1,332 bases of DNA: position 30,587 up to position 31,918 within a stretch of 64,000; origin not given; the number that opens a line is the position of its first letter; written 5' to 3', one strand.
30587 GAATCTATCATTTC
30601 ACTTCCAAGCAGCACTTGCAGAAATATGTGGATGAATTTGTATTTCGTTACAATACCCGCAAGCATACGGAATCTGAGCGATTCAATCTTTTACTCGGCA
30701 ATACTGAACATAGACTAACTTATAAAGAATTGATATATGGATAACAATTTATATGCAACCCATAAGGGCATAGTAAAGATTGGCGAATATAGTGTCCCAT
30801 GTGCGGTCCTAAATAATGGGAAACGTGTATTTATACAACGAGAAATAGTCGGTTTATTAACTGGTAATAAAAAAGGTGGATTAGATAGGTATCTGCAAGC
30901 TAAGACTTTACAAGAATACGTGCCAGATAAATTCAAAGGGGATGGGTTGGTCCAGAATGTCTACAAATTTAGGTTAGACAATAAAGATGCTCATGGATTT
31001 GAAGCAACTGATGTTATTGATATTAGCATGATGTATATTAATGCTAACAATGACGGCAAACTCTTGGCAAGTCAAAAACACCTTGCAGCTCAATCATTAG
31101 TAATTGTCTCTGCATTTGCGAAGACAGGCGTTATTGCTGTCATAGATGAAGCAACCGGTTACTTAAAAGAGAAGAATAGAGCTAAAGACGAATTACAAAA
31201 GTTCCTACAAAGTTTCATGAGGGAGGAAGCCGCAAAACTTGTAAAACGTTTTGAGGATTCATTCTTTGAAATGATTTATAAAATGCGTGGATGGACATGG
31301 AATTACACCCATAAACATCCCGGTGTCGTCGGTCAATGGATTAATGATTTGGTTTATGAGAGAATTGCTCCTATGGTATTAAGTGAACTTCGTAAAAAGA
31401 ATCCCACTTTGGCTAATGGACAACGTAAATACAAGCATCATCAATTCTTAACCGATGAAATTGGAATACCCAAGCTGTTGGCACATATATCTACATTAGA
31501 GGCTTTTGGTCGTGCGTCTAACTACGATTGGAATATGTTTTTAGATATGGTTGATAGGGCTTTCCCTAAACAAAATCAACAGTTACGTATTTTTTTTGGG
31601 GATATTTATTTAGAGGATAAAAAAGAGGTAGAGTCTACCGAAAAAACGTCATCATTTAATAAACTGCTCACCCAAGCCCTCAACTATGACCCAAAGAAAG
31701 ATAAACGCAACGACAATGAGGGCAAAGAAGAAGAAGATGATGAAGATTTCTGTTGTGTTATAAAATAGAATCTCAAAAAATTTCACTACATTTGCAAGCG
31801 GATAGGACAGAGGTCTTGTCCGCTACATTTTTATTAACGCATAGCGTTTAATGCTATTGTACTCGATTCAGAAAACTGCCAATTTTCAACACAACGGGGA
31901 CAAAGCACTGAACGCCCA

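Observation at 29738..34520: Precisely delimited cargo-carrying IS1595-family transposon (4,767 bp) with an 8-bp TSD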

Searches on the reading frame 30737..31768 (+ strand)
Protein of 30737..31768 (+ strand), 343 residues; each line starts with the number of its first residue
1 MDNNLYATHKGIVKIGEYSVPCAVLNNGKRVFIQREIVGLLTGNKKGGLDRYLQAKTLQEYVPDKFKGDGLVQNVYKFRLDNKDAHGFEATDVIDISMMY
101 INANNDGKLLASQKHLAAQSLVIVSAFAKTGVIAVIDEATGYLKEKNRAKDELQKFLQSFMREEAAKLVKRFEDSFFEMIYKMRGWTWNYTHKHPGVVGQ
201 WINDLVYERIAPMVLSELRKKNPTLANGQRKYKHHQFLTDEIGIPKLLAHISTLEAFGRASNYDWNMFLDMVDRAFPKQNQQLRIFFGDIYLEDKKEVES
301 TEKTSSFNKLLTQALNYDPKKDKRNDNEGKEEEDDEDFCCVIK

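Call 6: search_protein_families(library=pfam, proteins=[window:30737-31768:+], max_evalue=0.01)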
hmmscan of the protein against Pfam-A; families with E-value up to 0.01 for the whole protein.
window:30737-31768:+ (343 aa): 1 family
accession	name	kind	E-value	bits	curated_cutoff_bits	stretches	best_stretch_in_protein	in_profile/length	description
PF10546.14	P63C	-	8.9e-26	90.8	26.1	1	157-247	2-93/93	P63C domain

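Call 18: search_protein_families(library=pfam, alignment_id=A1, max_evalue=0.001)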
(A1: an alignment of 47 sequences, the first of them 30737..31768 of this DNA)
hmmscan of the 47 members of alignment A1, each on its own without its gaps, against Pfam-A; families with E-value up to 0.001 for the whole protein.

A. member 1, window:30737-31768:+ (343 aa): 1 family
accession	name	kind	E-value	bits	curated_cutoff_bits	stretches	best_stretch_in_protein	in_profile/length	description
PF10546.14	P63C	-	8.9e-26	90.8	26.1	1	157-247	2-93/93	P63C domain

B. families by the number of members that match (of 47 scanned): 7 families
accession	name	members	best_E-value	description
PF13310.11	Virulence_RhuM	14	2.1e-117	Virulence protein RhuM family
PF10546.14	P63C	12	3.1e-32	P63C domain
PF04383.19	KilA-N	9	1.3e-23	KilA-N domain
PF01609.27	DDE_Tnp_1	1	5.5e-29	Transposase DDE domain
PF02498.22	Bro-N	1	8.2e-09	BRO family, N-terminal domain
PF14294.11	DUF4372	1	9.4e-08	Domain of unknown function (DUF4372)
PF13701.12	DDE_Tnp_1_4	1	9.2e-05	Transposase DDE domain group 1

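Call 51: search_protein_families(library=ncbifam, proteins=[window:30737-31768:+], max_evalue=0.01)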
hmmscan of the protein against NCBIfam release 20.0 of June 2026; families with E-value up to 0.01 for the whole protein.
window:30737-31768:+ (343 aa): 0 families

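Call 52: search_protein_families(library=padloc, proteins=[window:30737-31768:+], max_evalue=0.01)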
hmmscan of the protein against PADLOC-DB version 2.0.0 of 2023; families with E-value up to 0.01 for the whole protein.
window:30737-31768:+ (343 aa): 0 families

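Call 53: search_protein_families(library=phrogs, proteins=[window:30737-31768:+], max_evalue=0.001)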
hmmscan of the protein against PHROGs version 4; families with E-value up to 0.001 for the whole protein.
window:30737-31768:+ (343 aa): 3 families
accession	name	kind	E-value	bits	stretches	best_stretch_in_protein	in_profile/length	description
phrog_2384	-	unknown function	6.7e-78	263.3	1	3-285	43-331/338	-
phrog_2899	-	transcription regulation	5.3e-10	40.3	1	125-247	103-237/263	anti-repressor Ant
phrog_1136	-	unknown function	1.9e-06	28.7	1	145-251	105-207/244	-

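Call 88: search_dna_similar(query=window:30737-31768:+, collection=phages, mode=protein, max_rows=25)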
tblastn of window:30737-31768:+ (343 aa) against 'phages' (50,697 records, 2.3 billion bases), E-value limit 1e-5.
Records with a match: 63; places in all: 63; records where one place covers at least 80% of the query: 33.
Best place of each record, by identity: <60% 63.
By first word of the organism name: Salmonella 24; Enterobacteria 6; Burkholderia 5; Escherichia 5; Streptococcus 4; Gordonia 4; Stx 4; Stx2-converting 3; Erwinia 2; Myxococcus 2; and 4 more.
By host as written in the record: Salmonella enterica 10; Salmonella sp. 7; - 6; Salmonella enterica subsp. diarizonae 519/03 IIIb 2; Gordonia westfalica NRRL B-24152 2; Burkholderia sp. 2; Erwinia persicina 2; Salmonella typhimurium DT104 2; and 27 more.
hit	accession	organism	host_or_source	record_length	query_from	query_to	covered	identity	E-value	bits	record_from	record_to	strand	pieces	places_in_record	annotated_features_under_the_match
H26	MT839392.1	Bacteriophage sp.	human fecal samples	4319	4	287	83%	43.6%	3e-70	243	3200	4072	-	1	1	record has no annotation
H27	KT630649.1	Salmonella phage SEN34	Salmonella enterica subsp. diarizonae ...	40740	4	293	85%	33.9%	2e-46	174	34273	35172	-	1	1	hypothetical protein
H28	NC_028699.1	Salmonella phage SEN34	Salmonella enterica subsp. diarizonae ...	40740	4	293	85%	33.9%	2e-46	174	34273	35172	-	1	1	P63C domain-containing protein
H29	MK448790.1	Streptococcus phage Javan515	Streptococcus pyogenes MGAS5005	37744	1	268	78%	34.2%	2e-38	150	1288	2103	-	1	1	hypothetical protein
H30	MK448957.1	Streptococcus phage Javan484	Streptococcus pyogenes HSC5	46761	1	268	78%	34.2%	2e-38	150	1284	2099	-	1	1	hypothetical protein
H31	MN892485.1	Gordonia phage Kuwabara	soil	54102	6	286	82%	32.3%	2e-32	133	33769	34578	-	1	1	48: hypothetical protein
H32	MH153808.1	Gordonia phage Petra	Gordonia westfalica NRRL B-24152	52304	13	287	80%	32.3%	2e-37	148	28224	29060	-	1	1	34: hypothetical protein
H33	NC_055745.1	Gordonia phage Petra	Gordonia westfalica NRRL B-24152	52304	13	287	80%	32.3%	2e-37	148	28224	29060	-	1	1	34: P63C domain-containing protein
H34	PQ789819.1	Burkholderia phage vB_E192a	Burkholderia sp.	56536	7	295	84%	30.3%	4e-32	132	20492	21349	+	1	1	hypothetical protein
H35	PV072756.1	Burkholderia phage vB_PL1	Burkholderia sp.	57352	7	295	84%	30.3%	4e-32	132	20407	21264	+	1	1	hypothetical protein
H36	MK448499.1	Streptococcus satellite phage Javan441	Streptococcus pseudoporcinus LQ_940-04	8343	1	310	90%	28.2%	3e-30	127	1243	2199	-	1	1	hypothetical protein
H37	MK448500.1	Streptococcus satellite phage Javan442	Streptococcus pseudoporcinus SPIN_20026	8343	1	310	90%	28.2%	3e-30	127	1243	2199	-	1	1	hypothetical protein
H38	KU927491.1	Salmonella phage 146851_sal5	Salmonella enterica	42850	7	286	79%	31.3%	6e-28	148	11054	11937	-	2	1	hypothetical protein (x2)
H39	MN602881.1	Erwinia phage Midgardsormr38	Erwinia persicina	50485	1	286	83%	29.7%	5e-30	126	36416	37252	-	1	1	P63C domain-containing protein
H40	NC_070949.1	Erwinia phage Midgardsormr38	Erwinia persicina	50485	1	286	83%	29.7%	5e-30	126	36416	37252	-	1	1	P63C domain-containing protein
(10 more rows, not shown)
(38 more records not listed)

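Call 94: find_homologous_proteins(query=window:30737-31768:+, max_evalue=1e-10)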
Query window:30737-31768:+ (343 aa): 768 proteins with E <= 1e-10 among 2619 candidates; the best 120 are listed.
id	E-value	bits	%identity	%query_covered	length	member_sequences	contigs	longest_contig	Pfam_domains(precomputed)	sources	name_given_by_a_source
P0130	2.4e-230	781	100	100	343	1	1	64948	PF10546.15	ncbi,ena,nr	ncbi:MAG: hypothetical protein HDS75_07985 [Bacteroidales bacterium]|nr:hypothetical protein [Bacter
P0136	4.2e-188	642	84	94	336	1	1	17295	PF10546.15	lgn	-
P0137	5.5e-163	560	82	85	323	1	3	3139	PF10546.15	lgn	-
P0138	1.3e-153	529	71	93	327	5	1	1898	PF10546.15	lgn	-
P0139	8.0e-151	520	74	88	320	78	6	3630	PF10546.15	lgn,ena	-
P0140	5.0e-150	517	71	92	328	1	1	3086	PF10546.15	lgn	-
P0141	2.4e-145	502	70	94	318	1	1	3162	PF10546.15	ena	-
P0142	7.8e-145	500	69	94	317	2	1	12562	PF10546.15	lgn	-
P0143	5.1e-144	497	68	93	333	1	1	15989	PF10546.15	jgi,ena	jgi:P63C domain.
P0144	6.1e-142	491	68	93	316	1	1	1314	PF10546.15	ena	-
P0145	9.9e-139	480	66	94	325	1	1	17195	PF10546.15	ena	-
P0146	8.2e-136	470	70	84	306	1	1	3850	PF10546.15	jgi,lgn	jgi:hypothetical protein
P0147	2.7e-135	469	66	93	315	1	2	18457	PF10546.15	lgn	-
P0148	8.0e-101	355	62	76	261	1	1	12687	PF10546.15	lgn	-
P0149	7.3e-100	352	54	93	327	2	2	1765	PF10546.15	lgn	-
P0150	1.8e-98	348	53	91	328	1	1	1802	PF10546.15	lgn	-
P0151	9.7e-96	339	52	86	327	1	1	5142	PF10546.15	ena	-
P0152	7.5e-95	336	68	65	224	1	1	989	PF10546.15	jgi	jgi:hypothetical protein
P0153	1.4e-94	335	48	93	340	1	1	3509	PF10546.15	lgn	-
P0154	5.0e-92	327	49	91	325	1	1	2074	PF10546.15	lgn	-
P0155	4.0e-91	324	50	90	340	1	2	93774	PF10546.15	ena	-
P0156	1.1e-90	322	48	92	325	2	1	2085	PF10546.15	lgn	-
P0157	1.3e-90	322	48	93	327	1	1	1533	PF10546.15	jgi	jgi:hypothetical protein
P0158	2.7e-90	321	53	83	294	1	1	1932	PF10546.15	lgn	-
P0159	4.3e-90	320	49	87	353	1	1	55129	PF10546.15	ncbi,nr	ncbi:MAG: hypothetical protein JNM41_04580 [Flavipsychrobacter sp.]|nr:hypothetical protein [Flavips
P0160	1.2e-89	319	47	92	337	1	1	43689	PF10546.15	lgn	-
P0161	5.5e-89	317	49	89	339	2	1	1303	PF10546.15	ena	-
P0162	9.5e-89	316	53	87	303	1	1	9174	PF10546.15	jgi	jgi:hypothetical protein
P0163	1.5e-88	315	48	95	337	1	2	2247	PF10546.15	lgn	-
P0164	3.8e-88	314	50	85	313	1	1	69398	PF10546.15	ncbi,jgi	-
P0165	8.6e-88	313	52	83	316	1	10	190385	PF10546.15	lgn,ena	-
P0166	6.0e-87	310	51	85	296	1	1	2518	PF10546.15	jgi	jgi:hypothetical protein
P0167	6.8e-86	306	52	83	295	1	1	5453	PF10546.15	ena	-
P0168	4.1e-85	304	52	80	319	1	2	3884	PF10546.15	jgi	jgi:hypothetical protein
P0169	1.7e-84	302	50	84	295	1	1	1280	PF10546.15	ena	-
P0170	2.6e-84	301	50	83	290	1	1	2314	PF10546.15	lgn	-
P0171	9.4e-84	299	47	84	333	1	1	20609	PF10546.15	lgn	-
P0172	1.9e-83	298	52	79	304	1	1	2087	PF10546.15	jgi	-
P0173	8.3e-83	296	50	82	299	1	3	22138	PF10546.15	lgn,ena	-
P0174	2.9e-82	294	50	82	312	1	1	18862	PF10546.15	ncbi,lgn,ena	-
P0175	3.8e-82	294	51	85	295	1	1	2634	PF10546.15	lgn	-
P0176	8.6e-82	293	49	83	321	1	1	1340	PF10546.15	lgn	-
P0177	9.7e-82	293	55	71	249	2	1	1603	PF10546.15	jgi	jgi:hypothetical protein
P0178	1.6e-81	292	49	83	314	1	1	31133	PF10546.15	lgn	-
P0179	8.4e-81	290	47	84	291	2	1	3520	PF10546.15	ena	-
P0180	1.2e-80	289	50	82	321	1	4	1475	PF10546.15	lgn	-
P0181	2.2e-80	288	49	82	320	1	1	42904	PF10546.15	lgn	-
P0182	2.5e-80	288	49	83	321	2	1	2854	PF10546.15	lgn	-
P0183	2.6e-80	288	48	89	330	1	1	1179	PF10546.15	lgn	-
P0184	4.0e-80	287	49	83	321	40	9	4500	PF10546.15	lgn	-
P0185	6.6e-80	287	48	83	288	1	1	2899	PF10546.15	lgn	-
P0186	1.1e-79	286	49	81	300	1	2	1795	PF10546.15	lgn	-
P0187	2.0e-79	285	48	83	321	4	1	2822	PF10546.15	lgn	-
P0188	2.2e-79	285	49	84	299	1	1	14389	PF10546.15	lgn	-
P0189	2.5e-79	285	47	83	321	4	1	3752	PF10546.15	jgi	jgi:hypothetical protein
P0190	2.7e-79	285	48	83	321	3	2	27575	PF10546.15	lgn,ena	-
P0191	3.6e-79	284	48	82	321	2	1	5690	PF10546.15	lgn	-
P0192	4.6e-79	284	45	92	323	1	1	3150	PF10546.15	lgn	-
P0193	4.7e-79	284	49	82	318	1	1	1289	PF10546.15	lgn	-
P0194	5.2e-79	284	49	83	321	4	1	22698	PF10546.15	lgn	-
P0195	5.9e-79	284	47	83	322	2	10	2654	PF10546.15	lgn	-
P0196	6.3e-79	283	49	83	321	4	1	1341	PF10546.15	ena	-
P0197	6.4e-79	283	49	81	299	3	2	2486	PF10546.15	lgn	-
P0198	6.6e-79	283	47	85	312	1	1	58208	PF10546.15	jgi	jgi:hypothetical protein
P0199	7.0e-79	283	48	83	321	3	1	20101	PF10546.15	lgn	-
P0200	7.2e-79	283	48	85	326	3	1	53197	PF10546.15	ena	-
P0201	9.6e-79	283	50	81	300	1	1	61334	PF10546.15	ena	-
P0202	1.2e-78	283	48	80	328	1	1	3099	PF10546.15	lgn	-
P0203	1.4e-78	282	48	82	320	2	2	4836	PF10546.15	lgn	-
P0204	1.4e-78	282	49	81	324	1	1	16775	PF10546.15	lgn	-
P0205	1.6e-78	282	44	92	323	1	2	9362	PF10546.15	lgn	-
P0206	1.6e-78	282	44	92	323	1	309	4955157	PF10546.15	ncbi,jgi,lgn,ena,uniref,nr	ncbi:P63C domain-containing protein [Bacteroides uniformis]|uniref:P63C domain-containing protein n=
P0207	1.6e-78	282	52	81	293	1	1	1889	PF10546.15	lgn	-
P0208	1.6e-78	282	48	83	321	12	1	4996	PF10546.15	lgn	-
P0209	1.9e-78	282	44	92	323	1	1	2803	PF10546.15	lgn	-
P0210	2.2e-78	282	48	80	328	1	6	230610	PF10546.15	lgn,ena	-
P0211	2.3e-78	282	48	80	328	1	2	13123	PF10546.15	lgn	-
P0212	2.7e-78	281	47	85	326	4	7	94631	PF10546.15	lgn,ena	-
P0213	2.7e-78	281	48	80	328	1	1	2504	PF10546.15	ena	-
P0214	2.9e-78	281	47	81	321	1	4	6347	PF10546.15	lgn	-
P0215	2.9e-78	281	48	80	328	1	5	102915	PF10546.15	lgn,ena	-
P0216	2.9e-78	281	49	83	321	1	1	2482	PF10546.15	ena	-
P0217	2.9e-78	281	48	80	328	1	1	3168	PF10546.15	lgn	-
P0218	3.0e-78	281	48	80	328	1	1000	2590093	PF10546.15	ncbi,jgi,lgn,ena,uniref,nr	ncbi:P63C domain-containing protein [Bacteroides uniformis]|jgi:hypothetical protein|uniref:P63C dom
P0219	3.0e-78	281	48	80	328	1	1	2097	PF10546.15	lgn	-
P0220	3.1e-78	281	48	80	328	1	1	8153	PF10546.15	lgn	-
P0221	3.2e-78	281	48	82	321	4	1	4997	PF10546.15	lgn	-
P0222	4.1e-78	281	48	80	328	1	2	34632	PF10546.15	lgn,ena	-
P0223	4.1e-78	281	48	80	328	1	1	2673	PF10546.15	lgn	-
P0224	4.1e-78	281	48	80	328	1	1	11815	PF10546.15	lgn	-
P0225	4.2e-78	281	48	80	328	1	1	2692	PF10546.15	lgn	-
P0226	4.3e-78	281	44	92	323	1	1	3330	PF10546.15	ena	-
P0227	7.9e-78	280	48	80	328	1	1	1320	PF10546.15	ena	-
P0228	7.9e-78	280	48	80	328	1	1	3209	PF10546.15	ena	-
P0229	8.6e-78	280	47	82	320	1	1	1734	PF10546.15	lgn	-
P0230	8.7e-78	280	48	81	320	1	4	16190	PF10546.15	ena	-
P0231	9.4e-78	280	48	83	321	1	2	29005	PF10546.15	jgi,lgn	-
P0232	1.1e-77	279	48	80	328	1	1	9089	PF10546.15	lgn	-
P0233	1.3e-77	279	47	83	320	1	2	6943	PF10546.15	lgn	-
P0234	1.5e-77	279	48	80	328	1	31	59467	PF10546.15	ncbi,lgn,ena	-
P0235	1.6e-77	279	48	80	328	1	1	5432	PF10546.15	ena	-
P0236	1.7e-77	279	48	80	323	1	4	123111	PF10546.15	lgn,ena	-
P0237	2.1e-77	278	48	80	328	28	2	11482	PF10546.15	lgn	-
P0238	2.4e-77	278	48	82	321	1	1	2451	PF10546.15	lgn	-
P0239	3.1e-77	278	47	82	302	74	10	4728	PF10546.15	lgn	-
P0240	5.2e-77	277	48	83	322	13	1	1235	PF10546.15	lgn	-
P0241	8.5e-77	276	46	83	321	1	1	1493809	PF10546.15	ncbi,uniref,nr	ncbi:P63C domain-containing protein [Polynucleobacter sp. 71A-WALBACH]|uniref:P63C domain-containing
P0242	9.3e-77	276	47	82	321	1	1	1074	PF10546.15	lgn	-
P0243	9.5e-77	276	47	80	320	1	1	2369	PF10546.15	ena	-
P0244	1.0e-76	276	46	82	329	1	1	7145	PF10546.15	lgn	-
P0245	1.1e-76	276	47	81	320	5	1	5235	PF10546.15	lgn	-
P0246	1.6e-76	276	47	82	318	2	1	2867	PF10546.15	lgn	-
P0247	2.6e-76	275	46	81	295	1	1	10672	PF10546.15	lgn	-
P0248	3.1e-76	275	47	83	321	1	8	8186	PF10546.15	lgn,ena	-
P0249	3.4e-76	274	47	82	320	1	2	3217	PF10546.15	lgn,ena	-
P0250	3.8e-76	274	48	82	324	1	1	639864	PF10546.15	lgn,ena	-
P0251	4.2e-76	274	47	82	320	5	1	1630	PF10546.15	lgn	-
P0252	4.4e-76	274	47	81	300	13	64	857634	PF10546.15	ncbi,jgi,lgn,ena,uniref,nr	ncbi:P63C domain-containing protein [uncultured Alistipes sp.]|jgi:hypothetical protein|uniref:P63C 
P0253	5.0e-76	274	47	85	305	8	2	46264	PF10546.15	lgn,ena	-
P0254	7.7e-76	273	46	82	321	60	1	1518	PF10546.15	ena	-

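Call 96: find_encoding_contigs(protein=P0218, flank=4000, max_places=4)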
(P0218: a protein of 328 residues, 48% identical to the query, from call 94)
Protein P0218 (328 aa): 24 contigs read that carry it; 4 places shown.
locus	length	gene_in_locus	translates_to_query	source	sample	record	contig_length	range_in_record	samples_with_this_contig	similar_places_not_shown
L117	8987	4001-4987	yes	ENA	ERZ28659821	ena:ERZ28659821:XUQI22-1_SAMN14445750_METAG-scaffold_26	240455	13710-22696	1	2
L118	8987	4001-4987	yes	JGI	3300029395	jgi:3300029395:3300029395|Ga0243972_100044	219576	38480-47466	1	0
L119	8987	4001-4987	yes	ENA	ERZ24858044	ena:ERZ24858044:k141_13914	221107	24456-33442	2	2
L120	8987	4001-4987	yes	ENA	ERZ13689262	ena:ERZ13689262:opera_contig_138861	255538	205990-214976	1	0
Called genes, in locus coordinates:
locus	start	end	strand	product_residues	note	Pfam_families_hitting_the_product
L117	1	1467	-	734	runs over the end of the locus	PF03030:H_PPase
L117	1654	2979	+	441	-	PF13448:DUF4114 (weak)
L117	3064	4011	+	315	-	PF12762:DDE_Tnp_IS1595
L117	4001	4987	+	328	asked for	PF10546:P63C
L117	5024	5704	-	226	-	-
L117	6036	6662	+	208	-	PF16130:DUF4842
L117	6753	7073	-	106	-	PF01906:YbjQ_1, PF23025:YbjQ_2 (weak)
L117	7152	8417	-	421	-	PF00155:Aminotran_1_2 (weak), PF00266:Aminotran_5, PF01053:Cys_Met_Meta_PP (weak)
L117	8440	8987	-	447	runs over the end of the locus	PF19295:SufBD_N, PF01458:SUFBD_core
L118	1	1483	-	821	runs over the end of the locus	PF17764:PriA_3primeBD, PF04851:ResIII, PF22590:Cas3-like_C_2 (faint), PF00270:DEAD, PF18319:Zn_ribbon_PriA, PF00271:Helicase_C, PF18074:PriA_C (weak)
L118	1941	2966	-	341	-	-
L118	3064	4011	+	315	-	PF12762:DDE_Tnp_IS1595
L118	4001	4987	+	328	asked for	PF10546:P63C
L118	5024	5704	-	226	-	-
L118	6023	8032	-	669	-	PF16378:DUF4988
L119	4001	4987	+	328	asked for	PF10546:P63C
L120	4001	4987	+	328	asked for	PF10546:P63C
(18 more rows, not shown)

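Call 97: find_encoding_contigs(protein=P0252, flank=4000, max_places=4)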
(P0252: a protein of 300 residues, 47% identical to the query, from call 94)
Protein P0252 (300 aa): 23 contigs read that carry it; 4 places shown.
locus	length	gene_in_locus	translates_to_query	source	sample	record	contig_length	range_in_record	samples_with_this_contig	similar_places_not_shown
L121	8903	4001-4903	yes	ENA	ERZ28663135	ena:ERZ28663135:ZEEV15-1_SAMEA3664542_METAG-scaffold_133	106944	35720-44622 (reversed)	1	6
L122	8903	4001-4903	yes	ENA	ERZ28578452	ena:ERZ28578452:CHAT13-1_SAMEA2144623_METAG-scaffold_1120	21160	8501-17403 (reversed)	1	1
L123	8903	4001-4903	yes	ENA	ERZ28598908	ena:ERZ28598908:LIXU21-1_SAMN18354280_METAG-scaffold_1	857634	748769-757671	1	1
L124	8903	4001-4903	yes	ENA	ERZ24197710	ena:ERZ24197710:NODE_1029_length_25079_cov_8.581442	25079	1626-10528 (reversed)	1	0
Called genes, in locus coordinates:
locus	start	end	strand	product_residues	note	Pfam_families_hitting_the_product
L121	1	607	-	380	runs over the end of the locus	-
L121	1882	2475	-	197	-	PF03592:Terminase_2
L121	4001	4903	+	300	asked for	PF10546:P63C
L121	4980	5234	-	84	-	-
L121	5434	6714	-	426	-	PF13855:LRR_8 (faint), PF13306:LRR_5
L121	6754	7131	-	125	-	PF10543:ORF6N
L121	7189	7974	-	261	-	PF08861:DUF1828, PF08862:DUF1829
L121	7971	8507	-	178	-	PF22398:DUF6978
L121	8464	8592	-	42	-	-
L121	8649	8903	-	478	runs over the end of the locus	PF13250:SNIPE, PF10544:T5orf172, PF13455:MUG113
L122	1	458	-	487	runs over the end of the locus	PF05133:SPP1_portal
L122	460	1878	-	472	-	PF04466:Terminase_3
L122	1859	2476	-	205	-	PF03592:Terminase_2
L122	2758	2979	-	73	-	-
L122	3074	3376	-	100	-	-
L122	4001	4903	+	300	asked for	PF10546:P63C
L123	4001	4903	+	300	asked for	PF10546:P63C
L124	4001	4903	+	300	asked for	PF10546:P63C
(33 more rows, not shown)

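Call 98: find_encoding_contigs(protein=P0142, flank=4000, max_places=3)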
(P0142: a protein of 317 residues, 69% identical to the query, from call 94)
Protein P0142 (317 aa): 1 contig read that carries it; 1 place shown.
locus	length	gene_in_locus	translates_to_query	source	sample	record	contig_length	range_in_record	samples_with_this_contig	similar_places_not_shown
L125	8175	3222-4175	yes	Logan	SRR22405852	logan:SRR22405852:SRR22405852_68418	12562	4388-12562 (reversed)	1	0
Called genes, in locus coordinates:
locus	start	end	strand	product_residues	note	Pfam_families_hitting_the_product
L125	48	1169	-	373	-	-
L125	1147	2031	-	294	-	PF01555:N6_N4_Mtase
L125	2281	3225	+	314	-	PF12762:DDE_Tnp_IS1595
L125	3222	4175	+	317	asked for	PF10546:P63C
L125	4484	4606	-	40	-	-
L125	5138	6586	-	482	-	PF07394:DUF1501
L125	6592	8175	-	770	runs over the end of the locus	PF07635:PSCyt1, PF07583:PSCyt2, PF07587:PSD1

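Call 99: find_encoding_contigs(protein=P0147, flank=4000, max_places=3)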
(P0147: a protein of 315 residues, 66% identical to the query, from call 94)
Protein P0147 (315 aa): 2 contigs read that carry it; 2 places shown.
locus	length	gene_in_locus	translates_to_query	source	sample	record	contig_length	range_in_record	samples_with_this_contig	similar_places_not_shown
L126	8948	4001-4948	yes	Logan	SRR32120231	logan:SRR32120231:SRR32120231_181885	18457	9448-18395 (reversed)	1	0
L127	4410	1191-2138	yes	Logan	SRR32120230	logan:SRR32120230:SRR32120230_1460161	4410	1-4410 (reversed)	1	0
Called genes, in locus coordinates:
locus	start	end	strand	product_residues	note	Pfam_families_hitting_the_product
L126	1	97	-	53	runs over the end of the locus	?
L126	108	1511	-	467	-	PF02321:OEP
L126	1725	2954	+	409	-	PF01270:Glyco_hydro_8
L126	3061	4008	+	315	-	PF12762:DDE_Tnp_IS1595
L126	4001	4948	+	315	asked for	PF10546:P63C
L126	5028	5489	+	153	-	-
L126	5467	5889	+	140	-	-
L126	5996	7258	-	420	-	PF00070:Pyr_redox (weak), PF00890:FAD_binding_2, PF01266:DAO, PF01494:FAD_binding_3 (weak), PF01593:Amino_oxidase, PF03486:HI0933_like, PF13450:NAD_binding_8, PF01593:Amino_oxidase, +4 more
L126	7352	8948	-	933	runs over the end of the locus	PF13364:BetaGal_ABD2 (faint), PF22666:Glyco_hydro_2_N2, PF00703:Glyco_hydro_2, PF17753:Ig_mannosidase (faint), PF02836:Glyco_hydro_2_C (weak), PF18368:Ig_GlcNase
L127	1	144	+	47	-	?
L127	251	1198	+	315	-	PF12762:DDE_Tnp_IS1595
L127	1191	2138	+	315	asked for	PF10546:P63C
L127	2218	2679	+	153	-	-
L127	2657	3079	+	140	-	-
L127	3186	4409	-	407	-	?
